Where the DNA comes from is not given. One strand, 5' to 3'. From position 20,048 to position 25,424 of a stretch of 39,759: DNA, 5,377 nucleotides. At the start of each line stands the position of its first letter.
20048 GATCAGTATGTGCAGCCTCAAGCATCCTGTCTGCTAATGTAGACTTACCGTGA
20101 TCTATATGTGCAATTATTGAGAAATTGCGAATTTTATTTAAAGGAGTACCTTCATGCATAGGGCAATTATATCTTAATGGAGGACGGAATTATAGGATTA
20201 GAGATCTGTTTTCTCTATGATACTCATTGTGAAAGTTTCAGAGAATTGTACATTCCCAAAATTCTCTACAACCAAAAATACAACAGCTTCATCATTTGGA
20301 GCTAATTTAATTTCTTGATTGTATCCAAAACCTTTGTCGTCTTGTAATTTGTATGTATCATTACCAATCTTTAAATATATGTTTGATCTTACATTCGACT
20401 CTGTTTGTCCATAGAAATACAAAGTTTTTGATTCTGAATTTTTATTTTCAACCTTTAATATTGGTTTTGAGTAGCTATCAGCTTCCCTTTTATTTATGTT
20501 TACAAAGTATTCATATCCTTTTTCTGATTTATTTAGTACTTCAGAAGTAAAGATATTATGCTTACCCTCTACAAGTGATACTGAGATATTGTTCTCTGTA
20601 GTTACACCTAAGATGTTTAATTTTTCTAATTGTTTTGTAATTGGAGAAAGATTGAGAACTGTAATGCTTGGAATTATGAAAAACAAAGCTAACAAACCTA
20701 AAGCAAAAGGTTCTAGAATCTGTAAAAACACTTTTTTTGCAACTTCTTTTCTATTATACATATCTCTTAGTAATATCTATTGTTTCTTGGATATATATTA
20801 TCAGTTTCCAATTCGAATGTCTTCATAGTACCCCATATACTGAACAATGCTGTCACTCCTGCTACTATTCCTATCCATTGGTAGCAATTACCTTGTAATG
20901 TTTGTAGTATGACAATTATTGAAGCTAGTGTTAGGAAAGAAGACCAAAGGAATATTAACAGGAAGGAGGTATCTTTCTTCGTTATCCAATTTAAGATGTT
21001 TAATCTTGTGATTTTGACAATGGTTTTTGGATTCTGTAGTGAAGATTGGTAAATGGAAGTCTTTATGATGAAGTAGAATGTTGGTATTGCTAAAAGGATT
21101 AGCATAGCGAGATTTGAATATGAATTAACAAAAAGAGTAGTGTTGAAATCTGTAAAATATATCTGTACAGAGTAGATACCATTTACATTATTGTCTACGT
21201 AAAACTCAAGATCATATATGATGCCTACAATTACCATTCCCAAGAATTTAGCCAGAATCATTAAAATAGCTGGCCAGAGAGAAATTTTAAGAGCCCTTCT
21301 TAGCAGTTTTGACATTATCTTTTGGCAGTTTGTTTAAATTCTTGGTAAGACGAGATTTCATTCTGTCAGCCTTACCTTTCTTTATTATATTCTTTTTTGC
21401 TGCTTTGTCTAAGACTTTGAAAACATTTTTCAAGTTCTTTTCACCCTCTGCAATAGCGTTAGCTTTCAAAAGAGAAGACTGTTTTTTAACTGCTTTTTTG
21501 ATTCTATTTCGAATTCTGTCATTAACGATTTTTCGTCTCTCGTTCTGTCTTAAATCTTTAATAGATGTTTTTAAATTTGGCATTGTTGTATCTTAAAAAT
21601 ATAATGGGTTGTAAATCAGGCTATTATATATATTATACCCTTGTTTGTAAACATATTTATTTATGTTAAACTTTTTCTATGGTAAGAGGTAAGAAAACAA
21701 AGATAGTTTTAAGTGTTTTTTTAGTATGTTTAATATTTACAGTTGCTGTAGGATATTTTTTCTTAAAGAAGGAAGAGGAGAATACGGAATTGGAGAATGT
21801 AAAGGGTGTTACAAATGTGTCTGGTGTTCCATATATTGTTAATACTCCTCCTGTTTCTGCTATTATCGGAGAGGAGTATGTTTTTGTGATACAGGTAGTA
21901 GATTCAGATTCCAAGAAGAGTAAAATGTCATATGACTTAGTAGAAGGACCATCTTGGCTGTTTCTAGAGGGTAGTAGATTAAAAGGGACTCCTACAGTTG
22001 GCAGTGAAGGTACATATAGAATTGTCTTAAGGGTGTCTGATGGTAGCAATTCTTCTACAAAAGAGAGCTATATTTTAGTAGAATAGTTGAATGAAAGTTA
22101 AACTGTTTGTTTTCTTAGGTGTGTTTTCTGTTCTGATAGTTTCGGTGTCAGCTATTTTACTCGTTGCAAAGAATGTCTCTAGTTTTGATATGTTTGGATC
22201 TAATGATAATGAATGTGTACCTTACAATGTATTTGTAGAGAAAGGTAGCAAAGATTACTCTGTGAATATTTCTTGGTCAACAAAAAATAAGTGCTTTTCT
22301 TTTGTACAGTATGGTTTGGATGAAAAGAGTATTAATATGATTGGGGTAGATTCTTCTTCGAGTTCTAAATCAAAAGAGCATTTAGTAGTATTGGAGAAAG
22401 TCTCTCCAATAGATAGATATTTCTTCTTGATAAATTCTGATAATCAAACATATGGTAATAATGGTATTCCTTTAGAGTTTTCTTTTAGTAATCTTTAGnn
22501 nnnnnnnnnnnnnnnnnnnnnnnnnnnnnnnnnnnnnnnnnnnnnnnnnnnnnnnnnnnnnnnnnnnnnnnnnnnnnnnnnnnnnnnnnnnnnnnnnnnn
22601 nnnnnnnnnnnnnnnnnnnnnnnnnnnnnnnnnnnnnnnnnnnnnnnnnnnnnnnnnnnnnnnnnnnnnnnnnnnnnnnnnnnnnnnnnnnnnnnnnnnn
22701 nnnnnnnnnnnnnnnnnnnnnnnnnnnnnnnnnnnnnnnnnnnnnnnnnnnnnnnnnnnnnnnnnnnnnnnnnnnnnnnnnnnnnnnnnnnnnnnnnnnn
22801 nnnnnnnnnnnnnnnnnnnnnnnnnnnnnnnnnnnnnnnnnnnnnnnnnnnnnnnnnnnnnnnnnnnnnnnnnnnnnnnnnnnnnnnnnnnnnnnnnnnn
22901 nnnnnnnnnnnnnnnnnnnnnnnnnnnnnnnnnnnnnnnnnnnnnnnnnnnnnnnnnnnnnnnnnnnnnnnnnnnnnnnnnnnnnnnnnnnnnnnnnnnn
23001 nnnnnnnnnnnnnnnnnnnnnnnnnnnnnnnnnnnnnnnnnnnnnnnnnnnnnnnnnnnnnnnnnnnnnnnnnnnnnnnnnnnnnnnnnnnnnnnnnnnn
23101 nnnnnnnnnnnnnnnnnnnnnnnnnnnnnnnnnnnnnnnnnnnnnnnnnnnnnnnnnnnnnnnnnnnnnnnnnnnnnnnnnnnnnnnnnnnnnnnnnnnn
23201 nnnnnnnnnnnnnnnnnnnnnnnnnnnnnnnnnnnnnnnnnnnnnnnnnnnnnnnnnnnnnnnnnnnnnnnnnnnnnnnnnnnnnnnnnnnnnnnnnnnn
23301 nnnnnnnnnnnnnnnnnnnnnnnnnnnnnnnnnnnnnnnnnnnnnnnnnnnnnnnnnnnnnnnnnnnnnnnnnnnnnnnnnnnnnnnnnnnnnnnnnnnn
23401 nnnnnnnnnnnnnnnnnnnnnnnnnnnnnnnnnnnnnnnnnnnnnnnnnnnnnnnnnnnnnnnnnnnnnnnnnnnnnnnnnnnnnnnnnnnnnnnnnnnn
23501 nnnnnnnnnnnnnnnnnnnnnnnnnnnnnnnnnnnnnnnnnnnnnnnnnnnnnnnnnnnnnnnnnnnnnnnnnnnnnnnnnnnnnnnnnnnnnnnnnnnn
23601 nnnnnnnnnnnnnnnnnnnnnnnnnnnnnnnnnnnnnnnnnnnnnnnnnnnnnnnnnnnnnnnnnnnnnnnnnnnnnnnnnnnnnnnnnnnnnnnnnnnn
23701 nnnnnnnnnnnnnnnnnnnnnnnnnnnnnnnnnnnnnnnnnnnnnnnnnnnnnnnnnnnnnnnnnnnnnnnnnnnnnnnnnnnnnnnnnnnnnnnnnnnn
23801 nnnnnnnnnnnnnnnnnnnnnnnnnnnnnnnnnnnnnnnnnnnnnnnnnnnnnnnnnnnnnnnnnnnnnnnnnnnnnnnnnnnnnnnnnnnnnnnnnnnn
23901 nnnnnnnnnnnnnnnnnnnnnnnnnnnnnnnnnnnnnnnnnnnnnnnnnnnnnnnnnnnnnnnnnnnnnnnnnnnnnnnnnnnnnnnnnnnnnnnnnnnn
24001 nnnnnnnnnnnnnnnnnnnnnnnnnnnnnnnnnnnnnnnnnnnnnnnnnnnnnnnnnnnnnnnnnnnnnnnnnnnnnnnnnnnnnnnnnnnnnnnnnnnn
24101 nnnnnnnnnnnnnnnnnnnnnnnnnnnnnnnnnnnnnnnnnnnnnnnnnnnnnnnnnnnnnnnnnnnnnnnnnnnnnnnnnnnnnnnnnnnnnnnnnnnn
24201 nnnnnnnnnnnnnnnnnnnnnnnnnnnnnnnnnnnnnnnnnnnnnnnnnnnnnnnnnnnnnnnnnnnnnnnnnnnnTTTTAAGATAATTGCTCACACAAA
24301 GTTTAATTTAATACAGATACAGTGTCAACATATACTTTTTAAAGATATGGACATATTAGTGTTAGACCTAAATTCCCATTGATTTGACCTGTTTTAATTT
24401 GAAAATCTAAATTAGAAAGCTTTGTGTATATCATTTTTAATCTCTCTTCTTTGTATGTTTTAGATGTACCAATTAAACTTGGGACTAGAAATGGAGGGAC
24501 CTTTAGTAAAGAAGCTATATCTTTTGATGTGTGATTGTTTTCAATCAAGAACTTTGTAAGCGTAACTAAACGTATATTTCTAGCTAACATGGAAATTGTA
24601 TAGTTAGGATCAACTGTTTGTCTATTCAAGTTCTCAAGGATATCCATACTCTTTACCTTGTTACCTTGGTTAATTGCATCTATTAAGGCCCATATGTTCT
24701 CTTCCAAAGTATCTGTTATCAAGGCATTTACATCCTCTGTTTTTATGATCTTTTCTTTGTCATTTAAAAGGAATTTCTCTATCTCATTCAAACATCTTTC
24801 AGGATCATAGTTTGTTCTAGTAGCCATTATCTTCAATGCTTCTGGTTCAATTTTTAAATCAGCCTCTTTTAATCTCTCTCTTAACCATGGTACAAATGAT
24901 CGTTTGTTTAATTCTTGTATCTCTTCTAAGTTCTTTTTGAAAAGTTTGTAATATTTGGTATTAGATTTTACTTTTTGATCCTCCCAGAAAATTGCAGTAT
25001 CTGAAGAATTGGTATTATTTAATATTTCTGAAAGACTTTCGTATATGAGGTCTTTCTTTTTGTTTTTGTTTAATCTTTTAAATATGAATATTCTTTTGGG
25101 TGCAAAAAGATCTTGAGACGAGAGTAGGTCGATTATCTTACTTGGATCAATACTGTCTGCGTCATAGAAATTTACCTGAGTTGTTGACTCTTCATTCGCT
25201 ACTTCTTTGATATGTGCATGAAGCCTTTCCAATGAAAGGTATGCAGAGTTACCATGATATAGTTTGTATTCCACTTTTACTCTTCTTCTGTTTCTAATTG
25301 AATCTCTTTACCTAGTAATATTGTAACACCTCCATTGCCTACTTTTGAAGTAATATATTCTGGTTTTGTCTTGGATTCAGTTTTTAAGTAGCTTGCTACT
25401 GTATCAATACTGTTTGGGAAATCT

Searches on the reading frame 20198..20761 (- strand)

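Call 5: search_protein_families(library=pfam, proteins=[window:20198-20761:-], max_evalue=0.001)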
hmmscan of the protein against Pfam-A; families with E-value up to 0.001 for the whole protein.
window:20198-20761:- (187 aa): 0 families

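Call 21: search_protein_families(library=ncbifam, proteins=[window:20198-20761:-], max_evalue=0.01)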
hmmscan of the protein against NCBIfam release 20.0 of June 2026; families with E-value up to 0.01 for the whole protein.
window:20198-20761:- (187 aa): 1 family
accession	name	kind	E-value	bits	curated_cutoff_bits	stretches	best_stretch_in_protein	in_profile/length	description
NF010249.0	PRK13696.1-1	equivalog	0.0017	18.5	90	1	79-120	9-49/72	hypothetical protein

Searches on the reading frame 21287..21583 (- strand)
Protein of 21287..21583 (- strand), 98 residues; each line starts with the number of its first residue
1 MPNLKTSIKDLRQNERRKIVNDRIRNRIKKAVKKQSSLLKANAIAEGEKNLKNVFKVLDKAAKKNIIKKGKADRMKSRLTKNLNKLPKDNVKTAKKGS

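Call 53: search_protein_families(library=pfam, proteins=[window:21287-21583:-], max_evalue=0.01)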
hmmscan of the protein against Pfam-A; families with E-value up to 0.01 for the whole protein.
window:21287-21583:- (98 aa): 1 family
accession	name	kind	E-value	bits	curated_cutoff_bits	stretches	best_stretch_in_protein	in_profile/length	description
PF01649.23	Ribosomal_S20p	-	3.1e-16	60.2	29.5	1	2-84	1-83/83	Ribosomal protein S20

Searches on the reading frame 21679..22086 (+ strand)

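Call 53: search_protein_families(library=pfam, proteins=[window:21679-22086:+], max_evalue=0.01)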
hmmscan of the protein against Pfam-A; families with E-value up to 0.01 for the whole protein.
window:21679-22086:+ (135 aa): 3 families
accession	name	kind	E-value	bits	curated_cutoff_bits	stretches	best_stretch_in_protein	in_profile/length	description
PF05345.18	He_PIG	-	4.8e-10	40.2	24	1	52-133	3-93/96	Putative Ig domain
PF00801.26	PKD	-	0.00072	19.9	23.5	1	58-130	8-76/80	PKD domain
PF17963.7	Big_9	-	0.005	18.1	23.6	1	56-127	2-82/89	Bacterial Ig domain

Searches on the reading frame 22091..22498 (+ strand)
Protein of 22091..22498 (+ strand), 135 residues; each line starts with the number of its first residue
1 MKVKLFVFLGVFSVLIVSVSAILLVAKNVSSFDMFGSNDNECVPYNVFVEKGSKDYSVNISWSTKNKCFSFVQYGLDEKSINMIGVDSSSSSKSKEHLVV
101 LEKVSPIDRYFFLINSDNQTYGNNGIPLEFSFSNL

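Call 53: search_protein_families(library=pfam, proteins=[window:22091-22498:+], max_evalue=0.01)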
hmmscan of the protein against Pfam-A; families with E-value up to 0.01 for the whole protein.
window:22091-22498:+ (135 aa): 1 family
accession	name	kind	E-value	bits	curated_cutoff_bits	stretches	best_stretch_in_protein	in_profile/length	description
PF16656.11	Pur_ac_phosph_N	-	0.00014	22.8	30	1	45-119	2-83/93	Purple acid Phosphatase, N-terminal domain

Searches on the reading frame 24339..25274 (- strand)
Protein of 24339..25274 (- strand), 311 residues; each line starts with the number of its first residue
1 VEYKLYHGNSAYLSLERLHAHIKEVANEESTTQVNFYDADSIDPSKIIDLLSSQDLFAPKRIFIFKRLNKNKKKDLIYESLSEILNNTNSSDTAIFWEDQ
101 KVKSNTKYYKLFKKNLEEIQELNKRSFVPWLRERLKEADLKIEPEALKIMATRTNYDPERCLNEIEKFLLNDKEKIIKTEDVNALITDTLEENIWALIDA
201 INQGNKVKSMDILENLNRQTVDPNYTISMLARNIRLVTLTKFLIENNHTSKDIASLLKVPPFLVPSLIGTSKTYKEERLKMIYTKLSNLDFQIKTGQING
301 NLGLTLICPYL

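Call 6: search_protein_families(library=pfam, proteins=[window:24339-25274:-], max_evalue=0.001)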
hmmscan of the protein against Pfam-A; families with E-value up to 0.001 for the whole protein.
window:24339-25274:- (311 aa): 2 families
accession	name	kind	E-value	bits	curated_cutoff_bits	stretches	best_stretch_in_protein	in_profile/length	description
PF21694.2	DNA_pol3_delta_C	-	2e-24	86.3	27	1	191-307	1-117/121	DNA polymerase III delta subunit, C-terminal domain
PF06144.19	DNA_pol3_delta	-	4.1e-05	24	21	1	13-116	9-118/124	DNA polymerase III, delta subunit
